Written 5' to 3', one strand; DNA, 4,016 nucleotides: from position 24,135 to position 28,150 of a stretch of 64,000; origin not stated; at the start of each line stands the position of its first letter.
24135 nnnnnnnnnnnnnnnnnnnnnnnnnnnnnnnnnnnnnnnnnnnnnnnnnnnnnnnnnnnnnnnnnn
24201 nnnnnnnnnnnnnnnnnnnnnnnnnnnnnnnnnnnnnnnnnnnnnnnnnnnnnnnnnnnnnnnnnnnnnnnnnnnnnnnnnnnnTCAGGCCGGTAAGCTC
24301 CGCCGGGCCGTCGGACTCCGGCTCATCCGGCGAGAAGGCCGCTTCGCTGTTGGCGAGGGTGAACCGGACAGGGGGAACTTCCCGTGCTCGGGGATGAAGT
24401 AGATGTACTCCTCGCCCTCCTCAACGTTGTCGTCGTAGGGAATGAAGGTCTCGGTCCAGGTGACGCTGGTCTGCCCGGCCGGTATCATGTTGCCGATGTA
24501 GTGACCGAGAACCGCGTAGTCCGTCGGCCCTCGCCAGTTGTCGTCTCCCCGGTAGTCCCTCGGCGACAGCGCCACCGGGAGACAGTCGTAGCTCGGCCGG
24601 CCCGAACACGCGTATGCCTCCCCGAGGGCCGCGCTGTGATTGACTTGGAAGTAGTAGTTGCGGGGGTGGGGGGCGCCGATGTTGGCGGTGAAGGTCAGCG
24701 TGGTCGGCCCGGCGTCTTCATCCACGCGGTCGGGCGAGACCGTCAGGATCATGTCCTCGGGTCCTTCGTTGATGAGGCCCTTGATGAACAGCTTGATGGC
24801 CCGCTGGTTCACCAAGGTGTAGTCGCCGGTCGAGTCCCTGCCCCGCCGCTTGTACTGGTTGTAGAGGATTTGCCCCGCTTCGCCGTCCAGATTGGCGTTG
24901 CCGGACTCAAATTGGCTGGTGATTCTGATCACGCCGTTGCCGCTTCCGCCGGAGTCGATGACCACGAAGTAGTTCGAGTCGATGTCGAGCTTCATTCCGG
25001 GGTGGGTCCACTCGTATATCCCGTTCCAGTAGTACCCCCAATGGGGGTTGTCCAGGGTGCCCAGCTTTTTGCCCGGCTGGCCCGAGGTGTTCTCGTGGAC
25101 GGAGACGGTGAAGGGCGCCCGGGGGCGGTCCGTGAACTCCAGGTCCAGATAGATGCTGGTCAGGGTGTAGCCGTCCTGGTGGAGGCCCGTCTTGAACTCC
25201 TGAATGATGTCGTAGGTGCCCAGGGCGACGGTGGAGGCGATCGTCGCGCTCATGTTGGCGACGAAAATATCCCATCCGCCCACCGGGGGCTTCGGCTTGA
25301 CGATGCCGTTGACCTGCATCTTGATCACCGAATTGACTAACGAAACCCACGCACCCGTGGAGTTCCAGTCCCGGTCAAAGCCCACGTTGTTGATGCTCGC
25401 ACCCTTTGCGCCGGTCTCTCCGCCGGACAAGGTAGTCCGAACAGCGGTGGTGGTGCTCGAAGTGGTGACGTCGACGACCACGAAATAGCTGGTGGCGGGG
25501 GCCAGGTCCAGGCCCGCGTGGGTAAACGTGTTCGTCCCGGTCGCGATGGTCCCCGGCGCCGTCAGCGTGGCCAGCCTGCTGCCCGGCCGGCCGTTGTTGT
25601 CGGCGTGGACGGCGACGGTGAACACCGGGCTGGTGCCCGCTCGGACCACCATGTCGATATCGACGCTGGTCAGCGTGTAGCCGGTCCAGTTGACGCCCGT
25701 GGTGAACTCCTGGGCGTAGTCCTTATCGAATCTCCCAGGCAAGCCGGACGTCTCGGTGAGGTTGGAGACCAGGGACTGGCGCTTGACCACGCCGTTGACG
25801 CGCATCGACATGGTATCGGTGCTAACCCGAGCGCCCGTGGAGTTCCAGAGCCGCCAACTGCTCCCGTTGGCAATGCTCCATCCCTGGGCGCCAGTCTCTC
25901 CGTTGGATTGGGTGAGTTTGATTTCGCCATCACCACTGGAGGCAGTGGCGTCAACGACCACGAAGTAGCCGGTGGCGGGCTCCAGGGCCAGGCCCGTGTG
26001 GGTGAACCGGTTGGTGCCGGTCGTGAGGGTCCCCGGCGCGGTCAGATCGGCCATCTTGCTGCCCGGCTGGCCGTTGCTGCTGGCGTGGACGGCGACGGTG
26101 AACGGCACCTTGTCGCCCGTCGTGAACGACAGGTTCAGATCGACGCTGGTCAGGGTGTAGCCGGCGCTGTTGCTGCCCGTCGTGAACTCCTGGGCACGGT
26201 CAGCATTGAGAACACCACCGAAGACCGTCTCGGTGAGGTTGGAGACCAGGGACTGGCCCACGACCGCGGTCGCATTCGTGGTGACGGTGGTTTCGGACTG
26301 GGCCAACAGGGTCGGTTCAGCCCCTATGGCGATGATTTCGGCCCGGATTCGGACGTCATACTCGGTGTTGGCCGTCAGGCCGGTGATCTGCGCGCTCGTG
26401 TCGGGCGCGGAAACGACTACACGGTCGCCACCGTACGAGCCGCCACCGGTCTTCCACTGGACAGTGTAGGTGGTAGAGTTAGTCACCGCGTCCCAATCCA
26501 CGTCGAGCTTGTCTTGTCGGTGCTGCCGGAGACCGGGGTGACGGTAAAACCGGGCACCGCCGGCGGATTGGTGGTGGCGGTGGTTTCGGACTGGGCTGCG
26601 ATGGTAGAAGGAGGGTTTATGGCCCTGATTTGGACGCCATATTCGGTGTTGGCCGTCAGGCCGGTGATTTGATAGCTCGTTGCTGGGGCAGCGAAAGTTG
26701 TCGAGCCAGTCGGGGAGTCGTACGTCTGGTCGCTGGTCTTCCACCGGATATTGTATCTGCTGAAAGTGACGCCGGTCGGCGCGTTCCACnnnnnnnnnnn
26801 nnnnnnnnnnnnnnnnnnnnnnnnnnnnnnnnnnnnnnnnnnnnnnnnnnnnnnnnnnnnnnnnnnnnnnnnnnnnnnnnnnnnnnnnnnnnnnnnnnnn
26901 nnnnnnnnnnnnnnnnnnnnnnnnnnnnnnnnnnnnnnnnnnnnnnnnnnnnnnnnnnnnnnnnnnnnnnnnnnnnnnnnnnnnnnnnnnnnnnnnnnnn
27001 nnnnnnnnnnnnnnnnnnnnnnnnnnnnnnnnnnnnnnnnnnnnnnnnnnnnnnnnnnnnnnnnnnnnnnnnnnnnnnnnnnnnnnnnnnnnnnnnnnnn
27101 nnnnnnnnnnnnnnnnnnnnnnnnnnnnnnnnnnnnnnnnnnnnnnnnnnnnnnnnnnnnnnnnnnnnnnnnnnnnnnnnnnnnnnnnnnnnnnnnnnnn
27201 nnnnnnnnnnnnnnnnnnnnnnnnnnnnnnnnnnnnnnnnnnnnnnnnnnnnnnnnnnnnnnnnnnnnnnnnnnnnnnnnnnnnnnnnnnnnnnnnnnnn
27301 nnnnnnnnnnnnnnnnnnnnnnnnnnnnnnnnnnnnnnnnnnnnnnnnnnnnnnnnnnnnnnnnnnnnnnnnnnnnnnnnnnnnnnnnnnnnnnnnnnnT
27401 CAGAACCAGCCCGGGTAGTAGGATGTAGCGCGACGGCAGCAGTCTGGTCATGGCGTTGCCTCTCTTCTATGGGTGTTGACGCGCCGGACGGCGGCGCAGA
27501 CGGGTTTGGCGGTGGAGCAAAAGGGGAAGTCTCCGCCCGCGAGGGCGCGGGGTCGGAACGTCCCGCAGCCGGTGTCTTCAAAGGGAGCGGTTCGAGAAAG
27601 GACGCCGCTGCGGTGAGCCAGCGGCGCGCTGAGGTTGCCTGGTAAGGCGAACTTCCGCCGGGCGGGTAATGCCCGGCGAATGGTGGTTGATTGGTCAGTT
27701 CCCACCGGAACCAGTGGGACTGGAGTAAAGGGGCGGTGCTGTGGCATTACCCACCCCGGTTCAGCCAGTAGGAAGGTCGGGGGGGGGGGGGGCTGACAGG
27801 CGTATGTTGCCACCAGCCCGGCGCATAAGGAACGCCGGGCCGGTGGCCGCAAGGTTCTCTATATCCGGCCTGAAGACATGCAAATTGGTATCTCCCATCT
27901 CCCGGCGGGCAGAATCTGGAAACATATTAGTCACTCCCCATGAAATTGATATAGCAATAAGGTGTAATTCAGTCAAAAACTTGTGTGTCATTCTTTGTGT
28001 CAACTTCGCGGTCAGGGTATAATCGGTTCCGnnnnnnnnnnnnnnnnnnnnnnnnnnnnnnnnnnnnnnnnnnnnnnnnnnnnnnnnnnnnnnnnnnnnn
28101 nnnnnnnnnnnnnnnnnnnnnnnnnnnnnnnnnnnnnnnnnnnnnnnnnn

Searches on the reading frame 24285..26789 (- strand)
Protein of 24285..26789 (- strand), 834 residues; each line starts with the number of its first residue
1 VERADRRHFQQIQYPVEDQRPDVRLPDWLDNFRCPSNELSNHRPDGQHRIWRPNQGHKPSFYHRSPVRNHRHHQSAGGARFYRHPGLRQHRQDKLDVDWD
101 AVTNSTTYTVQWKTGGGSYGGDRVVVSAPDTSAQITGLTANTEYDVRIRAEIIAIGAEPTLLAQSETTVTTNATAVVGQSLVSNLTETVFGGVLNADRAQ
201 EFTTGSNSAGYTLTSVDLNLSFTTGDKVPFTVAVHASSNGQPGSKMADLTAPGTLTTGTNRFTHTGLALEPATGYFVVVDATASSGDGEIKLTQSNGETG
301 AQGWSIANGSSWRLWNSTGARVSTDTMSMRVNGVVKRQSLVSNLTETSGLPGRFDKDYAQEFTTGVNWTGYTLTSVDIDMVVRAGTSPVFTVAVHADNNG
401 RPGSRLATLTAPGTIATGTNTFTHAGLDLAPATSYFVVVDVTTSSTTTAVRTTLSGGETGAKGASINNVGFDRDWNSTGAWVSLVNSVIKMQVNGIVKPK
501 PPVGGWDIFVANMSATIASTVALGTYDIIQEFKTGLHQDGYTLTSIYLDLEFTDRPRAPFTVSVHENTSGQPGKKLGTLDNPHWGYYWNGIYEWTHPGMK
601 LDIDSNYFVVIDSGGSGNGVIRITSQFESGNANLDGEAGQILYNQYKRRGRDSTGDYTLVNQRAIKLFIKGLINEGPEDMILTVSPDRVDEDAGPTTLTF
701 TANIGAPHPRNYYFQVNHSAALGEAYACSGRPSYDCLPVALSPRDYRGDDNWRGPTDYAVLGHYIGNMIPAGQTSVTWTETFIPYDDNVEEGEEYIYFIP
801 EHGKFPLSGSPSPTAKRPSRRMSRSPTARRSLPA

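Call 9: search_protein_families(library=pfam, proteins=[window:24285-26789:-], max_evalue=0.001)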
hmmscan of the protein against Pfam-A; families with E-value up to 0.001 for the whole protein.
window:24285-26789:- (834 aa): 1 family
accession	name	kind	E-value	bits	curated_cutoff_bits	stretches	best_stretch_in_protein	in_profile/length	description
PF00041.27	fn3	-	1.7e-08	35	25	1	92-151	13-69/84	Fibronectin type III domain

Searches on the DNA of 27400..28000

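Call 75: search_rna_families(source=window, start=27400, end=28000, threshold=evalue, max_evalue=10)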
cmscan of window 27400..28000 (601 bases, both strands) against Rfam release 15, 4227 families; matches with E-value up to 10: 7.
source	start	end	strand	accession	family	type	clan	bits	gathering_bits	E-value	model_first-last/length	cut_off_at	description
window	27732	27850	-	RF02829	Scr4115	Gene; sRNA;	-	20.8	58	2.9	1-109/109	no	Streptomyces RNA 4115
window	27655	27708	-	RF02915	DUF3800-VI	Cis-reg;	-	19.1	35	0.35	1-52/52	no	DUF3800-VI RNA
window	27801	27845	-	RF00194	Rubella_3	Cis-reg;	-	17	35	1.1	1-68/68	no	Rubella virus 3' cis-acting element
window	27653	27680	-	RF01924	mir-2774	Gene; miRNA;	-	16.4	51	0.44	20-50/67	no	mir-2774 microRNA precursor family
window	27622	27683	+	RF03006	M23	Gene; sRNA;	-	14.7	41.2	7.1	1-53/53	no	M23 RNA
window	27650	27720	-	RF02784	SorX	Gene; sRNA;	-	12.8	46.6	3.7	1-73/73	no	Singlet oxygen resistance RNA X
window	27720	28000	+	RF01946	KCNQ1OT1_1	Gene; lncRNA;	-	7.1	70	1.4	1-315/464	3'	KCNQ1 overlapping transcript 1 conserved region 1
